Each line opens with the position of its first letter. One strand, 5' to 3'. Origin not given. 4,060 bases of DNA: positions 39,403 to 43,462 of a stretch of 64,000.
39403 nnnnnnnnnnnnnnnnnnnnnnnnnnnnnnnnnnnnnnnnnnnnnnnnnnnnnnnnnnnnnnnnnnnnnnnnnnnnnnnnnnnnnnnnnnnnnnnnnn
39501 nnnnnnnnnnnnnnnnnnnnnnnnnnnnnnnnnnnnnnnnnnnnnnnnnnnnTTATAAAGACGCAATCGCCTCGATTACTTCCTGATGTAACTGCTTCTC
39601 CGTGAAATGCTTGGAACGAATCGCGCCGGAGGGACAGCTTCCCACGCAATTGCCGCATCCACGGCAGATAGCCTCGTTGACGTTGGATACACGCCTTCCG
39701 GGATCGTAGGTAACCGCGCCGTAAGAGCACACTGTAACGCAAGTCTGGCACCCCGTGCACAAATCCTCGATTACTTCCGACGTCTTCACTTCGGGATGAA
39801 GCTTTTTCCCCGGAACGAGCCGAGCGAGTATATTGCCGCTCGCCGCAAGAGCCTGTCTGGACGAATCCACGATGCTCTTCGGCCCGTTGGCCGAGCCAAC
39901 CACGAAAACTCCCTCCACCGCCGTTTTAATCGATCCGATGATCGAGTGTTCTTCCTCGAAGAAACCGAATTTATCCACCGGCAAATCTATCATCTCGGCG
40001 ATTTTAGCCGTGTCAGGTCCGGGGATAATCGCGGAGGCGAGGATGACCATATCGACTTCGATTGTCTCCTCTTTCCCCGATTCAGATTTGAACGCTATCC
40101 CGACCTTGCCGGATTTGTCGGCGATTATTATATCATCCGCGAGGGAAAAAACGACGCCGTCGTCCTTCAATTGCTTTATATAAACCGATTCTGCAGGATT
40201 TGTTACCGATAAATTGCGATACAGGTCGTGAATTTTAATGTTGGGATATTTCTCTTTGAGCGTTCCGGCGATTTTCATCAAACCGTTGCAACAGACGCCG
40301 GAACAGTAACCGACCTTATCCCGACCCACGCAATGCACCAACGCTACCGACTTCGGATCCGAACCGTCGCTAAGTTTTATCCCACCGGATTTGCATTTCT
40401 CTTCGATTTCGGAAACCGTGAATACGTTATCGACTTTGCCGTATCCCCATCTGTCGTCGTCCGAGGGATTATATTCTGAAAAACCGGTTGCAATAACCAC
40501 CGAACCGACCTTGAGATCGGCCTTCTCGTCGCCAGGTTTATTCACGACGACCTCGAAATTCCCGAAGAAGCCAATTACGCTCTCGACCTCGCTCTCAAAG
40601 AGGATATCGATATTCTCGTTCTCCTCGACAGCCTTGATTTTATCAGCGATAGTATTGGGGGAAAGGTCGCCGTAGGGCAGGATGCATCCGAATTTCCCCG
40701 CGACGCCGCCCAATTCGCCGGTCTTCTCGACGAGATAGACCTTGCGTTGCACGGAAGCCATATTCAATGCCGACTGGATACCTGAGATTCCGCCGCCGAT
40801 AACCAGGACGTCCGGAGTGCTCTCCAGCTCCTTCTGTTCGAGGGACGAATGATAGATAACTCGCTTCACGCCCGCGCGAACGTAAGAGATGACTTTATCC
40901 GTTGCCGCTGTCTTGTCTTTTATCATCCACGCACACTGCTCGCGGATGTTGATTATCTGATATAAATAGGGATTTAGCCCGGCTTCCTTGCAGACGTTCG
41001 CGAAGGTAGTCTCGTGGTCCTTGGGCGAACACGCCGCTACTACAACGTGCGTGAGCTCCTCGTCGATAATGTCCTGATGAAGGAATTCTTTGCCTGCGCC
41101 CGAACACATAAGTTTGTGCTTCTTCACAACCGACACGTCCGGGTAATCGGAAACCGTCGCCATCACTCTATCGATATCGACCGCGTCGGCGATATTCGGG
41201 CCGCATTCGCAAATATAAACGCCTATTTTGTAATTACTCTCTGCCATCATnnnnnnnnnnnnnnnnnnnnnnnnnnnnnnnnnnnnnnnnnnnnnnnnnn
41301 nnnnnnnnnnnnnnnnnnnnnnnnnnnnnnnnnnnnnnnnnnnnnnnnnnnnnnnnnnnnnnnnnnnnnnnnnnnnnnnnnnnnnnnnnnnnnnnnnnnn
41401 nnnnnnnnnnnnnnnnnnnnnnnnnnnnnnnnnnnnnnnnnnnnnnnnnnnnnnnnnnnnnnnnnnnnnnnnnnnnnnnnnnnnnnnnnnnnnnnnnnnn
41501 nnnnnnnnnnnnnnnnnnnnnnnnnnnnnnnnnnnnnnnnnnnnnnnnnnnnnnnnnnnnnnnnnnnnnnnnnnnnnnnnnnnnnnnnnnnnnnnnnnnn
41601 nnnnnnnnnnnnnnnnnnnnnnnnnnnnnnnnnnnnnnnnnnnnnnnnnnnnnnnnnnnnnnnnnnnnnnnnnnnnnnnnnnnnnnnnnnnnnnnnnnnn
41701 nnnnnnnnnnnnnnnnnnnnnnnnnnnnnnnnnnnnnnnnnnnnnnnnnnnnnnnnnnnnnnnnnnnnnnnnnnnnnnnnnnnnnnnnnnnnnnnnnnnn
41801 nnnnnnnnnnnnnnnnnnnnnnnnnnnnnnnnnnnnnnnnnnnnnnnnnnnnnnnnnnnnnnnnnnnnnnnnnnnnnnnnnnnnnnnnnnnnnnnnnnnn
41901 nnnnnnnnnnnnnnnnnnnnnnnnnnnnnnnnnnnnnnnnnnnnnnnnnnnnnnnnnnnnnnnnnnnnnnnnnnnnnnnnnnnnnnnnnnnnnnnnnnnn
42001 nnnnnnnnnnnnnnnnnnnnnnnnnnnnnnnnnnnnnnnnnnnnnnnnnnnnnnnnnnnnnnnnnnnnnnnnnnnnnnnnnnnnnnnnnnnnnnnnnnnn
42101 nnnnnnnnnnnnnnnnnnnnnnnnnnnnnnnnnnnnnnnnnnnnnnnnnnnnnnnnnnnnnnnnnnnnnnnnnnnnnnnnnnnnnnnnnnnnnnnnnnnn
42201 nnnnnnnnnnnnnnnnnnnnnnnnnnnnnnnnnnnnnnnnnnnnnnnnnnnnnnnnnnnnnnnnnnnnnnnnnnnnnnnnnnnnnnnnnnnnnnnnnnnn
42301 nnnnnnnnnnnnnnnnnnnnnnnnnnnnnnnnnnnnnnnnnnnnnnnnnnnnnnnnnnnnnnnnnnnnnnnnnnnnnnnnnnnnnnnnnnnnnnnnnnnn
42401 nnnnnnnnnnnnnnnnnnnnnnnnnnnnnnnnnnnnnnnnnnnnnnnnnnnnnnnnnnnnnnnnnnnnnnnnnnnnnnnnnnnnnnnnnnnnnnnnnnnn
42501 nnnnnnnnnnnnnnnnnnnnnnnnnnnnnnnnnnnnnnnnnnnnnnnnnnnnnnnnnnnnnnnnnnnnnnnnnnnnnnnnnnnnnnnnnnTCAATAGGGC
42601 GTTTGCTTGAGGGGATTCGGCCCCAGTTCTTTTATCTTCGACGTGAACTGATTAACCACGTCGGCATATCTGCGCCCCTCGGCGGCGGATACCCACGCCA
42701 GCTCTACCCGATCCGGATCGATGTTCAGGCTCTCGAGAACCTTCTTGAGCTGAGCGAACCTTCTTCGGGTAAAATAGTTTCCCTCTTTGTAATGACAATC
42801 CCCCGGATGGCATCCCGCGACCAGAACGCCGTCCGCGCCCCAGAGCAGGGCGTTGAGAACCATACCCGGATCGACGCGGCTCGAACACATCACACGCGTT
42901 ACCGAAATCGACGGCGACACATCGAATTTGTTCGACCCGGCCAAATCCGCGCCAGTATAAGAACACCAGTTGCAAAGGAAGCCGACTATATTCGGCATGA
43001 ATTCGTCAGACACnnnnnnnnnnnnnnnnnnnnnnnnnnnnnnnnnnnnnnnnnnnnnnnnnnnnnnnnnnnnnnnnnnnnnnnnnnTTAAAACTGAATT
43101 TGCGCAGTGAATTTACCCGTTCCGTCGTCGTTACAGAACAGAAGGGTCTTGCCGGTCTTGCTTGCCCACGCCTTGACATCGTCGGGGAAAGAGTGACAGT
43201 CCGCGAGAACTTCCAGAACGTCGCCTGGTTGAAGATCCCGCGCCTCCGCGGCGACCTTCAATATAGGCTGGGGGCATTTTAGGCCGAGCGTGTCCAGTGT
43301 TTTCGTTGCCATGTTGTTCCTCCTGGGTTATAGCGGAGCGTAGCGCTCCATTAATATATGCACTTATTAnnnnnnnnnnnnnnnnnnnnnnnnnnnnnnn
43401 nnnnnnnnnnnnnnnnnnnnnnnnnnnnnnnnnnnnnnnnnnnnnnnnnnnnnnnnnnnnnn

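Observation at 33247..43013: The same MvhD + double-HdrA unit occurs three times in three fusion states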

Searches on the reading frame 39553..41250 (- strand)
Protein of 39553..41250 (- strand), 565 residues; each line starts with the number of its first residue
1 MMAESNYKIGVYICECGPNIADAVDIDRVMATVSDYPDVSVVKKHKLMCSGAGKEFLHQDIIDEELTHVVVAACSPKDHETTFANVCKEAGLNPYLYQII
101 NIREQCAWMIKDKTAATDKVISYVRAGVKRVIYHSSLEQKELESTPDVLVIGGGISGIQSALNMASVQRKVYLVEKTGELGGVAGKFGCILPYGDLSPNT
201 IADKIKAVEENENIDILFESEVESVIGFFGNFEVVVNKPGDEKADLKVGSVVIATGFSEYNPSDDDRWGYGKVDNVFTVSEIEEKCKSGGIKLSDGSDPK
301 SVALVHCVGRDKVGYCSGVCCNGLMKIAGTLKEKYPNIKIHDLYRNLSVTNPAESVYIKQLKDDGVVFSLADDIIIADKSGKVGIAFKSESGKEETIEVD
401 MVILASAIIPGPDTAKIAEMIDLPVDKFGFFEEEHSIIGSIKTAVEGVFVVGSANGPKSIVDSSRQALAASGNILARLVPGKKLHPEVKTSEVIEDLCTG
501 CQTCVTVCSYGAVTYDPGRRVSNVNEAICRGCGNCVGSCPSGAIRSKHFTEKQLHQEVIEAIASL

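Call 4: search_protein_families(library=pfam, proteins=[window:39553-41250:-], max_evalue=0.001)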
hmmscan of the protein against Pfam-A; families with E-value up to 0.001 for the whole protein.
window:39553-41250:- (565 aa): 16 families
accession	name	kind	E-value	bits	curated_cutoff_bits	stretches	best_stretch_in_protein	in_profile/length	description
PF07992.20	Pyr_redox_2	-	2.6e-16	60.3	26.1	1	147-467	2-291/291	Pyridine nucleotide-disulphide oxidoreductase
PF13484.11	Fer4_16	-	3.1e-08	34.7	30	0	529-549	2-21/66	4Fe-4S double cluster binding domain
PF13237.11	Fer4_10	-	3.7e-08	33.6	25.5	1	495-540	6-53/53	4Fe-4S dicluster domain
PF13187.11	Fer4_9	-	4.4e-08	33.5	27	1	498-544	2-52/52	4Fe-4S dicluster domain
PF12838.12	Fer4_7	-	5.5e-08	33.6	27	1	498-543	2-52/52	4Fe-4S dicluster domain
PF00037.32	Fer4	-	9.6e-08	32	21.1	2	493-513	3-23/24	4Fe-4S binding domain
PF12837.12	Fer4_6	-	1.6e-07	31.4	25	2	492-512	3-23/24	4Fe-4S binding domain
PF12831.13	FAD_oxidored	-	1.8e-07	31.3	27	1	147-184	1-38/416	FAD dependent oxidoreductase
PF14697.11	Fer4_21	-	3.4e-06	27.5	35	1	493-544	3-57/59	4Fe-4S dicluster domain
PF13738.12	Pyr_redox_3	-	4.4e-05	23.3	30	1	135-258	154-268/305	Pyridine nucleotide-disulphide oxidoreductase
PF12800.12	Fer4_4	-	5e-05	23.7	24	0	496-511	2-17/17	4Fe-4S binding domain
PF00890.30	FAD_binding_2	-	0.00015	21.5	20.4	1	147-182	1-36/414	FAD binding domain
PF01266.30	DAO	-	0.00021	21.4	27.9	1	147-187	1-42/353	FAD dependent oxidoreductase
PF01262.27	AlaDh_PNT_C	-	0.00021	21.2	23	0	147-176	30-59/214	Alanine dehydrogenase/PNT, C-terminal domain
PF03486.20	HI0933_like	-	0.00071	19.5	50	0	147-181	2-36/244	HI0933-like protein Rossmann domain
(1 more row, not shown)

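Call 8: search_protein_families(library=ncbifam, proteins=[window:39553-41250:-], max_evalue=0.00001)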
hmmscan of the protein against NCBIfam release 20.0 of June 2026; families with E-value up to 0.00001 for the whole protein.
window:39553-41250:- (565 aa): 26 families (the best 25 are shown)
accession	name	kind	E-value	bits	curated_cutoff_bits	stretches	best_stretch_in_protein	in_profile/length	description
NF040770.1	hetero_SS_HdrA2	exception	3.2e-130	435.6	1100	2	8-238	1-232/777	CoB-CoM heterodisulfide reductase HdrA2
NF041778.1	hetero_SS_HdrA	equivalog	7.3e-104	348.2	1400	2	2-238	1-239/771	ferredoxin:CoB-CoM heterodisulfide reductase subunit HdrA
NF041891.1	hdrA_Methbact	equivalog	9.7e-98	328.3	1300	2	8-238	2-230/762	ferredoxin:CoB-CoM heterodisulfide reductase subunit HdrA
NF004943.0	PRK06292.2-1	equivalog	2.2e-10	39.9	432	0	145-190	3-48/456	dihydrolipoyl dehydrogenase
NF009410.0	PRK12771.1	subfamily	1.9e-08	33.4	516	0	136-193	129-184/566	NAD(P)-binding protein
NF005505.0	PRK07118.1-4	equivalog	3.5e-08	33.3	378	1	497-545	142-189/265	Fe-S cluster domain-containing protein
NF043039.1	HgcAB_like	equivalog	4.5e-08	33.1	285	1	492-545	296-350/350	HgcAB-like fusion protein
TIGR01944.1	rnfB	subfamily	5.4e-08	32.6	68.7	1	489-553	106-169/190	RnfABCDGE type electron transport complex subunit B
NF040864.1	HgcB_ferredoxin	equivalog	7.8e-08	32.1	99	1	487-546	5-63/93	mercury methylation ferredoxin HgcB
NF038196.1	ferrodoxin_EFR1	subfamily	8.7e-08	32.5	75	1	493-552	181-237/242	EFR1 family ferrodoxin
TIGR01350.1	lipoamide_DH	equivalog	1.3e-07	30.8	408.8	0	147-190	3-45/461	dihydrolipoyl dehydrogenase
TIGR03294.1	FrhG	equivalog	1.4e-07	31.5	245.5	1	487-543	165-219/228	coenzyme F420 hydrogenase subunit gamma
NF041836.1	rnfB_Methano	equivalog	2.5e-07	30.4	445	1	498-552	143-196/265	Rnf electron transport complex subunit RnfB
TIGR02179.1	PorD_KorD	subfamily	3.3e-07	30.3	60.05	1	493-545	22-73/78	2-oxoacid:acceptor oxidoreductase, delta subunit, pyruvate/2-ketoisovalerate family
NF003585.0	PRK05249.1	equivalog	3.4e-07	29.2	465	0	146-190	7-51/464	Si-specific NAD(P)(+) transhydrogenase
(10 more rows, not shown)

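Call 15: search_solved_structures(query=window:39553-41250:-, max_evalue=1e-20, show_alignments=1)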
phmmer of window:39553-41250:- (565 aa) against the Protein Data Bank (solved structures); distinct sequences matched with E-value up to 1e-20: 6.
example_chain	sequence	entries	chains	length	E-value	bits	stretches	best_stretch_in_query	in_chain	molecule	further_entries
8rvu_a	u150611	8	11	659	1.3e-98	334.3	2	242-559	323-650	H(2):CoB-CoM heterodisulfide,ferredoxin reductase subunit A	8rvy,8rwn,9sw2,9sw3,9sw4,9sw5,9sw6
8rvv_A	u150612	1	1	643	3.5e-98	332.9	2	242-558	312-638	H(2):CoB-CoM heterodisulfide,ferredoxin reductase subunit A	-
5odc_A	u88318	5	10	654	5e-91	309.2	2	244-558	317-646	Heterodisulfide reductase, subunit A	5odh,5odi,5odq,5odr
9sfi_A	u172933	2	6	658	1.2e-87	298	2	242-554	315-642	CoB--CoM heterodisulfide reductase iron-sulfur subunit A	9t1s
7bkb_A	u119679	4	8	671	7.2e-87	295.5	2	5-239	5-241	CoB--CoM heterodisulfide reductase iron-sulfur subunit A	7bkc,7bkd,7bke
6tjr_A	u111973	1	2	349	7.3e-34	120.6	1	148-476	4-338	Fumarate reductase/succinate dehydrogenase flavoprotein domain protein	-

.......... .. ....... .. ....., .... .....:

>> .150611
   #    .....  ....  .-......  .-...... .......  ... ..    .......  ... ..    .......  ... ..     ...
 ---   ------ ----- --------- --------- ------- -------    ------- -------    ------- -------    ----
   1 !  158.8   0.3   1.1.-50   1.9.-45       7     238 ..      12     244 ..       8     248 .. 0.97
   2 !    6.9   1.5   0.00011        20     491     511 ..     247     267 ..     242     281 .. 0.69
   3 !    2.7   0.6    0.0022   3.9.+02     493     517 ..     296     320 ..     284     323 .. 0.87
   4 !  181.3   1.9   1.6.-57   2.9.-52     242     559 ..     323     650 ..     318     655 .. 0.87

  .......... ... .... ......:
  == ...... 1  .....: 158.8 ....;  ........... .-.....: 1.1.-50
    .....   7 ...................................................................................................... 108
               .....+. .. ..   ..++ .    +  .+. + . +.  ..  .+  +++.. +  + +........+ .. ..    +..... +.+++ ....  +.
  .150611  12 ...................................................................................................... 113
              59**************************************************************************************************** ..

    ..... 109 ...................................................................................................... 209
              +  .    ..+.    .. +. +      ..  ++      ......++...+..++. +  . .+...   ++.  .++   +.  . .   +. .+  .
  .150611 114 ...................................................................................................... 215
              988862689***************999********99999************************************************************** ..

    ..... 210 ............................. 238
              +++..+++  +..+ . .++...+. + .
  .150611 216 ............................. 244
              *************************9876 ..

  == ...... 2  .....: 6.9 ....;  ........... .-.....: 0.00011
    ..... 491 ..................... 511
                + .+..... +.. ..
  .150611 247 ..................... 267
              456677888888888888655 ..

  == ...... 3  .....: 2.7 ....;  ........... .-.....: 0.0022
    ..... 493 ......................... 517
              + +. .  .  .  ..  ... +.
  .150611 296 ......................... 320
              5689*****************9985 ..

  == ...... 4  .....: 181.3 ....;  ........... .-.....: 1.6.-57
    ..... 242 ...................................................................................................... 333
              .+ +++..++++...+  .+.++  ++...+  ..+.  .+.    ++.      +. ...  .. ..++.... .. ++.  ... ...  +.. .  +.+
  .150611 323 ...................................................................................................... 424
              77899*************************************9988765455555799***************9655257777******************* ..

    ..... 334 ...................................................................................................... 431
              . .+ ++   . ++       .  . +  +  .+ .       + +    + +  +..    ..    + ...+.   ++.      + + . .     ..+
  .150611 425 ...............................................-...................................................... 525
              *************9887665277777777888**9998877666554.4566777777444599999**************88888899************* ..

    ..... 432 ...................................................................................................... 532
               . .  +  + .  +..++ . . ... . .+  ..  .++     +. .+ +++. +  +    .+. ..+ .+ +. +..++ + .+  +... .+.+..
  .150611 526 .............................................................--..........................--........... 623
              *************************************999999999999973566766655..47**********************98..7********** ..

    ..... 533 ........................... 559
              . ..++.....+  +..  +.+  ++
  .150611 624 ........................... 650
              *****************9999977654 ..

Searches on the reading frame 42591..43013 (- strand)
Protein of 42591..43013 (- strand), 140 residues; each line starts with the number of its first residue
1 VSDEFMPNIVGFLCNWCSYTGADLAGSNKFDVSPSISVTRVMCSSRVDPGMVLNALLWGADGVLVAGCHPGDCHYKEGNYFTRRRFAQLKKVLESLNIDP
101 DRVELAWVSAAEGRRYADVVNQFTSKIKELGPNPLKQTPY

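Call 4: search_protein_families(library=pfam, proteins=[window:42591-43013:-], max_evalue=0.001)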
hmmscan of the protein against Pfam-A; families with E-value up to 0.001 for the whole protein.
window:42591-43013:- (140 aa): 1 family
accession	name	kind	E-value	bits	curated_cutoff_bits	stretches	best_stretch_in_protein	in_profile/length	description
PF02662.21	FlpD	-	4.1e-51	172.6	22.3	1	9-131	1-123/123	Methyl-viologen-reducing hydrogenase, delta subunit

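Call 8: search_protein_families(library=ncbifam, proteins=[window:42591-43013:-], max_evalue=0.00001)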
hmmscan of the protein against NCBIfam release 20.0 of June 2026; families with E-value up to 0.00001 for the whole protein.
window:42591-43013:- (140 aa): 3 families
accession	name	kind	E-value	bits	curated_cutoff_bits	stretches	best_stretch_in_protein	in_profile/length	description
NF040770.1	hetero_SS_HdrA2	exception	3.1e-49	167.8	1100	1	5-133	646-774/777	CoB-CoM heterodisulfide reductase HdrA2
NF045873.1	F420_non_VhuD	exception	1.2e-32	112.8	215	1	7-136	2-131/132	F420-non-reducing hydrogenase iron-sulfur subunit VhuD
NF041891.1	hdrA_Methbact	equivalog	2.5e-13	49.2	1300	1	9-129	646-760/762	ferredoxin:CoB-CoM heterodisulfide reductase subunit HdrA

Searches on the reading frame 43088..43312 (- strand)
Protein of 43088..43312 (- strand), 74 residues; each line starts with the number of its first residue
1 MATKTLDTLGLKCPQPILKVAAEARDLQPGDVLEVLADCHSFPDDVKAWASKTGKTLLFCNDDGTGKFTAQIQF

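Call 65: search_protein_families(library=pfam, proteins=[window:43088-43312:-], max_evalue=0.001)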
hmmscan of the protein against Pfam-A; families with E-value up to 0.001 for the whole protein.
window:43088-43312:- (74 aa): 1 family
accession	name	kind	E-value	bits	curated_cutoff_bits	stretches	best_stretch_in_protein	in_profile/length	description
PF01206.22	TusA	-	8.4e-18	64.4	28.6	1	4-72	1-68/70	Sulfurtransferase TusA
